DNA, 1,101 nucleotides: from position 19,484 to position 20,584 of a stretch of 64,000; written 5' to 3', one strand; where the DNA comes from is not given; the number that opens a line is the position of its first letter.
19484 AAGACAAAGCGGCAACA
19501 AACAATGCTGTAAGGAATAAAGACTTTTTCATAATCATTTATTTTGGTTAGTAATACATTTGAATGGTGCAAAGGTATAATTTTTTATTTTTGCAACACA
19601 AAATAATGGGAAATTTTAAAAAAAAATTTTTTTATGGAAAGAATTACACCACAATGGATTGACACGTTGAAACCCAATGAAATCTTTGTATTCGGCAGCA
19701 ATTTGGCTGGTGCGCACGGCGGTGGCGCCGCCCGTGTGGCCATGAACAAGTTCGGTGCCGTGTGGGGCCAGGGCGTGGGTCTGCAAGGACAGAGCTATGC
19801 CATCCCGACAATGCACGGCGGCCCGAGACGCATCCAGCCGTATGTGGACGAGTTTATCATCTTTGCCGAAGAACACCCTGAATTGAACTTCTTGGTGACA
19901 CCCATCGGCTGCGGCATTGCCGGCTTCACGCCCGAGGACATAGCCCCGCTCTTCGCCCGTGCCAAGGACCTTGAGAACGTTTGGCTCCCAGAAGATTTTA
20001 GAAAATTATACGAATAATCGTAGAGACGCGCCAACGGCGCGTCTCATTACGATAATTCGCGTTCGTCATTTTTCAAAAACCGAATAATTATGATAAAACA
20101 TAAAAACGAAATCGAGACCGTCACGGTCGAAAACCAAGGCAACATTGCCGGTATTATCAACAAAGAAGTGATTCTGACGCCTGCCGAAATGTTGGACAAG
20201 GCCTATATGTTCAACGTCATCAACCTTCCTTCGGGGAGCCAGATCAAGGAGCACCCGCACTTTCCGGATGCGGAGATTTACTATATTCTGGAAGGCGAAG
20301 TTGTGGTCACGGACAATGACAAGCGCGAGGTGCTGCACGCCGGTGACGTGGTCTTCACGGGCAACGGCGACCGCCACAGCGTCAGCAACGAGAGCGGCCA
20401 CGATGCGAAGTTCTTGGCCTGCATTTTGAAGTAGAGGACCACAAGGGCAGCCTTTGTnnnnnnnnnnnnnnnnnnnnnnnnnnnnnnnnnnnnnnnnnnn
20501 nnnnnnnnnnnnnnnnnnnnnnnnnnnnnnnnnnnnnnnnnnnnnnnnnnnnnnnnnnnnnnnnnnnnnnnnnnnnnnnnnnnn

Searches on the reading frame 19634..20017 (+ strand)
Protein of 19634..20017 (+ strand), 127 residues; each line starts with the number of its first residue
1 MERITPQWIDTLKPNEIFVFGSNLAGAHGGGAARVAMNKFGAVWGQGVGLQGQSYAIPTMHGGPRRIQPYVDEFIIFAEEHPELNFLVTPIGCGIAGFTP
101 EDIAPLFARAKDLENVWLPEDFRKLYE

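Call 3: search_protein_families(library=pfam, proteins=[window:19634-20017:+], max_evalue=0.01)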
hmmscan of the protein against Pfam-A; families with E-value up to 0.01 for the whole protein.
window:19634-20017:+ (127 aa): 0 families

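Call 4: search_protein_families(library=padloc, proteins=[window:19634-20017:+], max_evalue=0.01)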
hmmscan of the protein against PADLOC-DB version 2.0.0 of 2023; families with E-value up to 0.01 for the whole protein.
window:19634-20017:+ (127 aa): 0 families

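Call 5: search_protein_families(library=ncbifam, proteins=[window:19634-20017:+], max_evalue=0.01)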
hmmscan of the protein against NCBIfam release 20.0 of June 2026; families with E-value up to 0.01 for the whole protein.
window:19634-20017:+ (127 aa): 1 family
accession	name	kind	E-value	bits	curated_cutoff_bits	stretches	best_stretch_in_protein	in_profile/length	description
NF049995.1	A1S_2505_Nterm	subfamily_domain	2.2e-44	150.2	45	1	17-122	1-109/109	A1S_2505 family phage non-structural protein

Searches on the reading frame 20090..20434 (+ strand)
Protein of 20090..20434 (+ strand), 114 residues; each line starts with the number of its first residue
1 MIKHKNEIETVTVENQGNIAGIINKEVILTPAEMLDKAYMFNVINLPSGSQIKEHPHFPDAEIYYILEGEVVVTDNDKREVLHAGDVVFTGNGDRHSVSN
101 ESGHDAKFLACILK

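Call 3: search_protein_families(library=pfam, proteins=[window:20090-20434:+], max_evalue=0.01)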
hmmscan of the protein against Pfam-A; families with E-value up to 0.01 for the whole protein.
window:20090-20434:+ (114 aa): 7 families
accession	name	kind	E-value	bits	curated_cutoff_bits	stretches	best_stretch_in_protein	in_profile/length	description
PF07883.17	Cupin_2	-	2.1e-15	56.6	27.2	1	43-110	2-68/70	Cupin domain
PF02311.25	AraC_binding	-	3.5e-06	27.2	21.1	1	53-106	17-69/135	AraC-like ligand binding domain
PF05899.18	Cupin_3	-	1.6e-05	24.9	23.5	1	59-94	24-60/74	EutQ-like cupin domain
PF12852.13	Cupin_6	-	0.00032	21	26.7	1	58-104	30-80/183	Cupin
PF12973.13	Cupin_7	-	0.0013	19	27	1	40-98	34-87/105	ChrR Cupin-like domain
PF00190.28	Cupin_1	-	0.0038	17.3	22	1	41-108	35-109/151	Cupin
PF02678.22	Pirin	-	0.0048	17.3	26.1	1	49-102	40-96/108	Pirin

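Call 4: search_protein_families(library=padloc, proteins=[window:20090-20434:+], max_evalue=0.01)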
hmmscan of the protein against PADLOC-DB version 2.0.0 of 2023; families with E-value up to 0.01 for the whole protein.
window:20090-20434:+ (114 aa): 0 families

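Call 5: search_protein_families(library=ncbifam, proteins=[window:20090-20434:+], max_evalue=0.01)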
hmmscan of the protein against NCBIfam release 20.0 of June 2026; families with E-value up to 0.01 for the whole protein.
window:20090-20434:+ (114 aa): 6 families
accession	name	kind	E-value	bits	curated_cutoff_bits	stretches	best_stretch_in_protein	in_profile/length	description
NF050094.1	BetDgalsidMYCTU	equivalog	1.2e-07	31.9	175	1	59-112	55-108/113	beta-D-galactosidase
NF007408.0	PRK09943.1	equivalog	0.0001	21.9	211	1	49-107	117-175/185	HTH-type transcriptional regulator PuuR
TIGR03214.2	ura-cupin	equivalog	0.00013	21.6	200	1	19-109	27-119/249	(S)-ureidoglycine aminohydrolase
TIGR01479.1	GMP_PMI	equivalog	0.0039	16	372.95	1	36-101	372-437/467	mannose-1-phosphate guanylyltransferase/mannose-6-phosphate isomerase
NF008376.0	PRK11171.1-5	equivalog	0.0046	16.2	338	1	48-108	79-138/278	(S)-ureidoglycine aminohydrolase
TIGR04366.1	cupin_WbuC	subfamily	0.0098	15.8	42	0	43-76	38-71/132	WbuC family cupin fold metalloprotein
